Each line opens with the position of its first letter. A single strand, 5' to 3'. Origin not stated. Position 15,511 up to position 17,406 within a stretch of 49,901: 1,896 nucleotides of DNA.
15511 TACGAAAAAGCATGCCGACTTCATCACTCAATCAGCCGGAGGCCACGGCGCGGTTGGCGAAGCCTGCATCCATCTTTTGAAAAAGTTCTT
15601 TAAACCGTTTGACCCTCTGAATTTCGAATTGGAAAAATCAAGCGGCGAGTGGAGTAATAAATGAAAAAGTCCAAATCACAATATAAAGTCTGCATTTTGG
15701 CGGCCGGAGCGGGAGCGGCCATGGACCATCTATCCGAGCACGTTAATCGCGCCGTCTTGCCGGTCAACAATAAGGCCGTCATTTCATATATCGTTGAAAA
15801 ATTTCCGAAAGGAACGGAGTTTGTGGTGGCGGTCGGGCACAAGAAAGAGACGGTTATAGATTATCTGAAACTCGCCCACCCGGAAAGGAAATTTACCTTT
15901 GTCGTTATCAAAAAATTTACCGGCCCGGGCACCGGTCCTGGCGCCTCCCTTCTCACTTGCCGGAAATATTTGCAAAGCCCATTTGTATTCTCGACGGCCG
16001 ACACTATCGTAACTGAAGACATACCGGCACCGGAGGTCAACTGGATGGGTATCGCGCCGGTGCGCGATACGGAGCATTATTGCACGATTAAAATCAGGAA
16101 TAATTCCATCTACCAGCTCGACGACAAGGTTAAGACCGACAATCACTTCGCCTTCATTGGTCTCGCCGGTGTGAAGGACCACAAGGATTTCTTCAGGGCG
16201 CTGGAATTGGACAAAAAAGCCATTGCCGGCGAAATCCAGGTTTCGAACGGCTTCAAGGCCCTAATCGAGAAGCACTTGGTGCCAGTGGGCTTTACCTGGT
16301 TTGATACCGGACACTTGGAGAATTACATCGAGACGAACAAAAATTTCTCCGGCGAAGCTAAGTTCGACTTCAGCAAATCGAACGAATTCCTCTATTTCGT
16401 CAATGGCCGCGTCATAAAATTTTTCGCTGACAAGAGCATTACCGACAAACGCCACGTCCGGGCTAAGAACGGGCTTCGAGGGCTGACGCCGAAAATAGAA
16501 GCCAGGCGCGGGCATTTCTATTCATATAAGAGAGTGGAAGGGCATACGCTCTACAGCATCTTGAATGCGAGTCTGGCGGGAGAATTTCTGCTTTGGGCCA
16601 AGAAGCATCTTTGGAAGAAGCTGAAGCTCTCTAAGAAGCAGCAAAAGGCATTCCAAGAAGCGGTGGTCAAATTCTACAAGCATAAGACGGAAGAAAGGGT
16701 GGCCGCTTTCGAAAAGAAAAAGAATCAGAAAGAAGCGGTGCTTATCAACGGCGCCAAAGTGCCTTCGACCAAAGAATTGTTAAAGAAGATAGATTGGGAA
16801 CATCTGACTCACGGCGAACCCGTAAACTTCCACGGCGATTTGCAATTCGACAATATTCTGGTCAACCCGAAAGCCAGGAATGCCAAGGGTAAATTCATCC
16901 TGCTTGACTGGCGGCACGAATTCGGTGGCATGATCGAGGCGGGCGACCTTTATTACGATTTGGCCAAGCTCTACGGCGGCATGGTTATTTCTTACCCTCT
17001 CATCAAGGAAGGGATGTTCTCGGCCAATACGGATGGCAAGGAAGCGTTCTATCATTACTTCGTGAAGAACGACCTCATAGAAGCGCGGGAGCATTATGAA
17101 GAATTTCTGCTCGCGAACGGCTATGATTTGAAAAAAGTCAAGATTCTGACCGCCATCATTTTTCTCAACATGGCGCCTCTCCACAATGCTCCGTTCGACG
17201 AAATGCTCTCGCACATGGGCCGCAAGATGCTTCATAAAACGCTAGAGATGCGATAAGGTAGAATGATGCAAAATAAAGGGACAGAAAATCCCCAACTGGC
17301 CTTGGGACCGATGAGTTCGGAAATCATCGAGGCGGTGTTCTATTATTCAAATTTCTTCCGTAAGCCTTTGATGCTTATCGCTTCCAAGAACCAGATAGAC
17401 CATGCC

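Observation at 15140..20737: Non-canonical nucleotide-sugar module: KdsC-like phosphatase, GatZ-like TIM-barrel protein, cupin isomerase and two NTP-transferase fusions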

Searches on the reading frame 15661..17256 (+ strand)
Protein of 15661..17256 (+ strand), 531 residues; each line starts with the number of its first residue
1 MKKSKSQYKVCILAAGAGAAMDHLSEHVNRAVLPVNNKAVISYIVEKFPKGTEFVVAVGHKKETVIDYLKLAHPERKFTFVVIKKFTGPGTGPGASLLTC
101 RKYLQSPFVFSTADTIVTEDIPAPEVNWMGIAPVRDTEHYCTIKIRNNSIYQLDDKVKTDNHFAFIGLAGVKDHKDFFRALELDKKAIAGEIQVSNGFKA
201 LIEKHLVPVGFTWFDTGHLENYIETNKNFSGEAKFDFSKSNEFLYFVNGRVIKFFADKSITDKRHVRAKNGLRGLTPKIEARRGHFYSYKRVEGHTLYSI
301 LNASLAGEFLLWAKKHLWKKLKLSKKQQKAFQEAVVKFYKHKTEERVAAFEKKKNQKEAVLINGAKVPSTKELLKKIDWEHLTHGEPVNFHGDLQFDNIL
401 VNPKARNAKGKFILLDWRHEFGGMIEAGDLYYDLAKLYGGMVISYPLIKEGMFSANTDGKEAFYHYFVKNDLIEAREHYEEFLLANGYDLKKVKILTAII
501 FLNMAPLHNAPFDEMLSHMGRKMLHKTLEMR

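Call 3: search_protein_families(library=pfam, proteins=[window:15661-17256:+], max_evalue=0.01)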
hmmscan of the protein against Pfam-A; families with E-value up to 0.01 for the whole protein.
window:15661-17256:+ (531 aa): 1 family
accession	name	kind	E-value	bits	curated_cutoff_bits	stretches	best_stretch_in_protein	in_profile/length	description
PF01636.29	APH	-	0.00059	20.1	23.2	1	370-438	150-210/239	Phosphotransferase enzyme family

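Call 4: search_protein_families(library=ncbifam, proteins=[window:15661-17256:+], max_evalue=0.01)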
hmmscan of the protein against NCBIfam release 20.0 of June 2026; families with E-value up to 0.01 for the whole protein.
window:15661-17256:+ (531 aa): 10 families
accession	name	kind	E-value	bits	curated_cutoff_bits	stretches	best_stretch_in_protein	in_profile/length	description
TIGR03992.1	Arch_glmU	subfamily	1.8e-15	56.7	292.1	1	9-231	2-229/393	bifunctional sugar-1-phosphate nucleotidylyltransferase/acetyltransferase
NF041313.1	UDPGP_AglF_Halo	equivalog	1.1e-07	31.6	400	1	10-121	3-112/234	UTP--glucose-1-phosphate uridylyltransferase AglF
NF041173.1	Sug_nt_acttase_Thmprot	equivalog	3e-07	29.7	600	1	9-231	2-229/405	bifunctional sugar-1-phosphate nucleotidylyltransferase/acetyltransferase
TIGR01208.1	rmlA_long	equivalog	3.4e-07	29.5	320.25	1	9-236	1-241/353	glucose-1-phosphate thymidylyltransferase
NF049965.1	GlMnHpPGnyltfHddC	equivalog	1.9e-06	27.7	300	1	10-204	3-197/221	D-glycero-D-manno-heptose 1-phosphate guanosyltransferase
TIGR01099.1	galU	equivalog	6e-06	26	326.8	0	9-69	3-65/261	UTP--glucose-1-phosphate uridylyltransferase GalU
NF045495.1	AdoCbiPCobY_Meth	equivalog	4.3e-05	23.1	250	1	12-116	5-105/195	adenosylcobinamide-phosphate guanylyltransferase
NF041135.1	IPPtranDIPPsyn_Thcocales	equivalog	0.0011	18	580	1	9-131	2-118/419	bifunctional L-myo-inositol-1-phosphate cytidylyltransferase/CDP-L-myo-inositol myo-inositolphosphotransferase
NF010939.0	PRK14359.1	equivalog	0.0055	15.3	592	1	8-90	3-83/430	bifunctional UDP-N-acetylglucosamine diphosphorylase/glucosamine-1-phosphate N-acetyltransferase GlmU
NF045761.1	NAMPUrTaseMurU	equivalog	0.0092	15.9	250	0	9-50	2-43/226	N-acetylmuramate alpha-1-phosphate uridylyltransferase MurU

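Call 9: search_solved_structures(query=window:15661-17256:+, max_evalue=1, show_alignments=0)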
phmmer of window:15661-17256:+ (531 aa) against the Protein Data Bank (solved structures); distinct sequences matched with E-value up to 1: 18.
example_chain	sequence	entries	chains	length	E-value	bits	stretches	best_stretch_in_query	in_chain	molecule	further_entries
1jyk_A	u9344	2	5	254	0.00017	23.6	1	7-73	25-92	CTP:phosphocholine Cytidylyltransferase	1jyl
5z09_A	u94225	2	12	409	0.005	18.7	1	9-231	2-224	Dual sugar-1-phosphate nucleotidylyltransferase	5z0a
2ggo_A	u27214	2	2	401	0.0056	18.6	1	9-231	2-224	401aa long hypothetical glucose-1-phosphate thymidylyltransferase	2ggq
3hl3_A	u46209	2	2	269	0.011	17.7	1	8-196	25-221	Glucose-1-phosphate thymidylyltransferase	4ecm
5xhw_A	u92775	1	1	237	0.018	16.9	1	7-117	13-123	Putative 6-deoxy-D-mannoheptose pathway protein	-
6jq8_A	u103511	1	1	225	0.074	14.9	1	8-117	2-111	Putative 6-deoxy-D-mannoheptose pathway protein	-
8f73_A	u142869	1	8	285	0.1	14.4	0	8-73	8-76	UTP--glucose-1-phosphate uridylyltransferase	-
4v6w_Cg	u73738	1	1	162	0.18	13.6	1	245-371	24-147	60S ribosomal protein L34a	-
3f1c_A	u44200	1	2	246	0.33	12.8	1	11-131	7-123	Putative 2-C-methyl-D-erythritol 4-phosphate cytidylyltransferase 2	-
6zh6_B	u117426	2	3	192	0.46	12.2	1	237-333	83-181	X-ray repair cross-complementing protein 5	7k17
4jis_A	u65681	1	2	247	0.53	12.1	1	12-124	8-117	ribitol-5-phosphate cytidylyltransferase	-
1h5s_A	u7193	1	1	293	0.67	11.7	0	134-229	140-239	Glucose-1-phosphate thymidylyltransferase 1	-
1h5s_D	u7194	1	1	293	0.75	11.6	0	134-229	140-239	Glucose-1-phosphate thymidylyltransferase 1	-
1h5r_B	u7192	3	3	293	0.75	11.6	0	134-229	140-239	GLUCOSE-1-PHOSPHATE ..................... | Glucose-1-phosphate thymidylyltransferase 1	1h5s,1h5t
6mnu_A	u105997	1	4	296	0.79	11.5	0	9-67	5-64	UTP--glucose-1-phosphate uridylyltransferase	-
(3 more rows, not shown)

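Call 24: find_homologous_proteins(query=window:15661-17256:+, max_evalue=0.001)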
Query window:15661-17256:+ (531 aa): 2247 proteins with E <= 0.001 among 8000 candidates; the best 120 are listed.
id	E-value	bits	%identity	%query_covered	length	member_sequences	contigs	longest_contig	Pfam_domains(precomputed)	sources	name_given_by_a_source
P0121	0.0e+0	1215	100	100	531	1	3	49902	-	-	-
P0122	0.0e+0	1015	83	99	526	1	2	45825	PF12804.14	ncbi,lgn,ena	-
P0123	3.2e-285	965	78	98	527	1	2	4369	-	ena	-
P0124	2.1e-275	932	73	99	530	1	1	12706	PF01636.30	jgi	jgi:NDP-sugar pyrophosphorylase family protein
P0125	2.0e-274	929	74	99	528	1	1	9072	-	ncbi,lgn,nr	ncbi:MAG: hypothetical protein Q8O98_01340 [bacterium]|nr:hypothetical protein [bacterium]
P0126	2.7e-273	925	74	99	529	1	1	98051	PF12804.14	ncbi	-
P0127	8.5e-273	924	72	100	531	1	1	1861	PF00483.30,PF12804.14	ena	-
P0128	1.2e-272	923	74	99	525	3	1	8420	PF12804.14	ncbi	ncbi:MAG: hypothetical protein UU67_C0035G0009, partial [Candidatus Daviesbacteria bacterium GW2011_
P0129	2.7e-268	909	72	99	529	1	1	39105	-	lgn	-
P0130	3.5e-267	905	72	99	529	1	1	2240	-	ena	-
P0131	1.3e-266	903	73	98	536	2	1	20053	PF12804.14,PF01636.30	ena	-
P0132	1.4e-264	897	71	100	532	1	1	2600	-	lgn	-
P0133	5.2e-262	888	70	100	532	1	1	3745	-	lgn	-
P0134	1.3e-261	887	71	99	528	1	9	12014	-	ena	-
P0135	1.5e-258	877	70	99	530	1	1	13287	PF12804.14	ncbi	-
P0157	7.8e-222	756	63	98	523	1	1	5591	PF12804.14,PF01636.30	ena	-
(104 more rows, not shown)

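Call 43: predict_structure(alignment_id=A2)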
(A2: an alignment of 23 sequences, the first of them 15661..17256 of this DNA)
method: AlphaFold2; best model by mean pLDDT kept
length: 531 residues; sequences in the alignment: 23
mean_pLDDT: 83.0   pTM: 0.74
mean pLDDT of the five models: 83.0, 81.8, 77.0, 76.7, 75.9
residues with pLDDT >= 90: 234; 70-90: 214; 50-70: 42; < 50: 41
segments of 3 or more residues with pLDDT < 50: 1-5, 16-36, 87-91, 226-232
pLDDT, mean of each block of 10 residues (from residue 1): 63 60 40 52 87 86 80 91 60 75 94 80 94 78 88 84 87 94 67 83 92 64 50 47 72 81 87 88 88 89 93 92 92 94 95 86 95 96 91 85 88 86 84 95 85 87 91 93 97 97 91 94 94 53
secondary structure, 60 per line:
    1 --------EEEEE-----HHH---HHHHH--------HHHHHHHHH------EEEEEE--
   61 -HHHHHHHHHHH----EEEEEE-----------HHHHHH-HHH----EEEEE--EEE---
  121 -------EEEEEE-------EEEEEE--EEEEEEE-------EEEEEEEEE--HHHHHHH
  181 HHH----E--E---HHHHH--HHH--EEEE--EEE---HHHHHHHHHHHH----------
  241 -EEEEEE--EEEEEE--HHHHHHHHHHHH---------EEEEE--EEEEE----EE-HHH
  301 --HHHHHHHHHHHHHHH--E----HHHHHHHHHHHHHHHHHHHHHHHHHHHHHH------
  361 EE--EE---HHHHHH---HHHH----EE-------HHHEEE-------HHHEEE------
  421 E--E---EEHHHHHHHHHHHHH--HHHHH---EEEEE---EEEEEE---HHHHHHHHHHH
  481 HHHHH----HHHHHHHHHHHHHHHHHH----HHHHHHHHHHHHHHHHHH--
elements in order: E9-13 H25-29 H38-46 E53-58 H62-72 E77-82 H94-99 E108-112 E115-117 E128-133 E141-146 E149-155 E163-171 H174-183 H195-199 E207-210 E213-215 H219-230 E242-247 E250-255 H258-269 E279-283 E286-290 H303-317 H325-354 H370-375 H379-382 E399-401 E412-414 H430-442 H445-449 E453-457 E461-466 H470-485 H490-507 H512-529

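Call 47: fold_search(model_id=the predicted structure, library=pdb)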
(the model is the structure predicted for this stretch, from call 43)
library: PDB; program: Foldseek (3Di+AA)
matches with E <= 10: 969; with E <= 0.001: 260
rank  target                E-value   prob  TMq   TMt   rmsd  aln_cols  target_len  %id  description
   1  8f73_D                6.3e-12  1.00  0.35  0.65   4.9       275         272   21  Crystal structure of Pseudomonas aeruginosa UDP-glucose phosphorylase in complex with UDP-glucose (released 2023-11-29)
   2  3hl3_A                3.2e-11  1.00  0.36  0.72   5.4       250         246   20  2.76 Angstrom Crystal Structure of a Putative Glucose-1-Phosphate Thymidylyltransferase from Bacillus anthracis in Com (released 2009-06-09)
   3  4ecm                  6.7e-11  1.00  0.36  0.74   4.5       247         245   19  2.3 Angstrom Crystal Structure of a Glucose-1-phosphate Thymidylyltransferase from Bacillus anthracis in Complex with Th (released 2012-04-04)
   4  3juk_D                9.0e-11  1.00  0.34  0.65   5.4       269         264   19  The Crystal Structure of UDP-glucose pyrophosphorylase complexed with UDP-glucose (released 2010-03-31)
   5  5ids_B                1.3e-10  1.00  0.34  0.59   4.5       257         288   16  Crystal Structure of a Glucose-1-phosphate Thymidylyltransferase from Burkholderia vietnamiensis (released 2016-03-09)
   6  5ids_C                2.5e-10  1.00  0.34  0.59   4.8       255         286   16  Crystal Structure of a Glucose-1-phosphate Thymidylyltransferase from Burkholderia vietnamiensis (released 2016-03-09)
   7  5ids_A                2.6e-10  1.00  0.36  0.62   3.9       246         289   17  Crystal Structure of a Glucose-1-phosphate Thymidylyltransferase from Burkholderia vietnamiensis (released 2016-03-09)
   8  1lvw_A                3.9e-10  1.00  0.35  0.59   4.4       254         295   14  Crystal structure of glucose-1-phosphate thymidylyltransferase, RmlA, complex with dTDP (released 2003-07-29)
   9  8f73_G                5.4e-10  1.00  0.34  0.63   5.9       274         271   22  Crystal structure of Pseudomonas aeruginosa UDP-glucose phosphorylase in complex with UDP-glucose (released 2023-11-29)
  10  5xhw                  5.4e-10  1.00  0.30  0.64   5.7       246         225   16  Crystal structure of HddC from Yersinia pseudotuberculosis (released 2018-04-25)
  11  4ho4_A                5.8e-10  1.00  0.36  0.63   3.8       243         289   16  Crystal structure of glucose 1-phosphate thymidylyltransferase from Aneurinibacillus thermoaerophilus complexed with t (released 2013-10-23)
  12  3pkq_C                5.8e-10  1.00  0.35  0.62   4.0       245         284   16  Q83D Variant of S. Enterica RmlA with dGTP (released 2011-01-12)
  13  3pkp_B                9.1e-10  1.00  0.36  0.62   3.7       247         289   14  Q83S Variant of S. Enterica RmlA with dATP (released 2011-01-12)
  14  1mc3_A                9.1e-10  1.00  0.35  0.60   4.5       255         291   18  CRYSTAL STRUCTURE OF RFFH (released 2002-11-20)
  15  1lvw_C                1.0e-09  1.00  0.34  0.58   4.6       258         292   12  Crystal structure of glucose-1-phosphate thymidylyltransferase, RmlA, complex with dTDP (released 2003-07-29)
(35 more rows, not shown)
